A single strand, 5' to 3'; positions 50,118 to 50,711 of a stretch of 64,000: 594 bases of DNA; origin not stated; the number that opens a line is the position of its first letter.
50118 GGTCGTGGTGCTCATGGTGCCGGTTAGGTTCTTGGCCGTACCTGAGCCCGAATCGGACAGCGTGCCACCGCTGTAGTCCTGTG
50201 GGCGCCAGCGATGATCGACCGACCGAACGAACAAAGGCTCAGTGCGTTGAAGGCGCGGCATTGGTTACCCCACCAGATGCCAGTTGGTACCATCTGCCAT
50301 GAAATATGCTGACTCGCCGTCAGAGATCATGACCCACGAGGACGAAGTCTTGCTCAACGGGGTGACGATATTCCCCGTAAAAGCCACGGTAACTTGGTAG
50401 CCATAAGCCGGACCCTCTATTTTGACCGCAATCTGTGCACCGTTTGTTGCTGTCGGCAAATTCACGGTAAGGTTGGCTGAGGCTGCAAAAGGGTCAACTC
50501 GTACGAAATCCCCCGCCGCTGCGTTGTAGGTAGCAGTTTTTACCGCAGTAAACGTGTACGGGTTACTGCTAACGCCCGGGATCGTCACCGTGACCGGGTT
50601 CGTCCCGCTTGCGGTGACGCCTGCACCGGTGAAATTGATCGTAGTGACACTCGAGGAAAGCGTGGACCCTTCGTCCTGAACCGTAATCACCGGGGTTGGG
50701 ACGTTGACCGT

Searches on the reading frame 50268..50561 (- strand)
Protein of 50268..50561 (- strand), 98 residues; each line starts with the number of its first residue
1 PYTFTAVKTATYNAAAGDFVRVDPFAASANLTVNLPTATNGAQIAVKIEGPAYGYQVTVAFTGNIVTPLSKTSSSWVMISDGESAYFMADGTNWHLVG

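Call 69: search_solved_structures(query=window:50268-50561:-, max_evalue=10, show_alignments=2)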
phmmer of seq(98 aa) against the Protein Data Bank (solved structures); distinct sequences matched with E-value up to 10: 4.
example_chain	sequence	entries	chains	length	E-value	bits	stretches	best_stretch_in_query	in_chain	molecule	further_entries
1y43_B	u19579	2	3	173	0.08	16.9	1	31-85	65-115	Aspergillopepsin II heavy chain | Aspergillopepsin-2 heavy chain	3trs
5o60_S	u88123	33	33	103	0.19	15.6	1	3-50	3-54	50S ribosomal protein L21 | Large ribosomal subunit protein bL21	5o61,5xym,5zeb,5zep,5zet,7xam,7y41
6dzp_S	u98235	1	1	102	0.21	15.5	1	3-50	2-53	50S ribosomal protein L21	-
6dzi_S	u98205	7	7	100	0.25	15.3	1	4-50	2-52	50S ribosomal protein L21 | Large ribosomal subunit protein bL21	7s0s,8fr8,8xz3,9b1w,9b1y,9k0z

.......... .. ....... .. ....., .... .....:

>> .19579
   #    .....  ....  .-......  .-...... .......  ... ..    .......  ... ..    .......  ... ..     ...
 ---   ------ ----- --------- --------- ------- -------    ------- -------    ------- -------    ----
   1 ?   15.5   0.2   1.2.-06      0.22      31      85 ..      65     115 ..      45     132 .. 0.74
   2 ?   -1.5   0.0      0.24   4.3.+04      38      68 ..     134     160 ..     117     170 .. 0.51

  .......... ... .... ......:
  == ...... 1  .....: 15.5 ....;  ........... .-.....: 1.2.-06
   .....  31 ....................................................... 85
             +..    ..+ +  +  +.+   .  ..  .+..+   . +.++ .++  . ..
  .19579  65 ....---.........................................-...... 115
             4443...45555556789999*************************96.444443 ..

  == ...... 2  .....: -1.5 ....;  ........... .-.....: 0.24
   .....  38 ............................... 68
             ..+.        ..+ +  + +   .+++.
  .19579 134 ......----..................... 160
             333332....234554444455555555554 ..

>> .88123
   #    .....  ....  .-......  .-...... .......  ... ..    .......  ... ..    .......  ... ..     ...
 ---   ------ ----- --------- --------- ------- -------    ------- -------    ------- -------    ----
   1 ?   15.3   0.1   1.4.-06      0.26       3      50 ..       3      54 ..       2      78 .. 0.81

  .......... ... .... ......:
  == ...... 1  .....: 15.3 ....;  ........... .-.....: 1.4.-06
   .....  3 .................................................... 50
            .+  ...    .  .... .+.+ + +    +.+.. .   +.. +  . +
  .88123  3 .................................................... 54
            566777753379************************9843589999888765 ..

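Call 70: search_dna_similar(query=window:50268-50561:-, collection=phages, mode=protein, max_evalue=0.1, max_rows=20)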
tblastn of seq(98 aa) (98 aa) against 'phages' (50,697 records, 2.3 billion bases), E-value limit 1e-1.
No match.

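Call 74: find_related_loci(query=A5, collection=metagenome_contigs, flank=6000)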
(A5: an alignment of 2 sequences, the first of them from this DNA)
Query A5 (98 aa) in metagenome_contigs; peptide patterns used: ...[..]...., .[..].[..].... (x = any residue, [..] = any of these).
176 stretches matched a pattern, but none encodes a relative of the query by tblastn (E <= 1e-3).

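Call 75: find_related_loci(query=A5, collection=viral_contigs, flank=6000)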
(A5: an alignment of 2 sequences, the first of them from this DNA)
Query A5 (98 aa) in viral_contigs; peptide patterns used: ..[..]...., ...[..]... (x = any residue, [..] = any of these).
65 stretches matched a pattern, but none encodes a relative of the query by tblastn (E <= 1e-3).
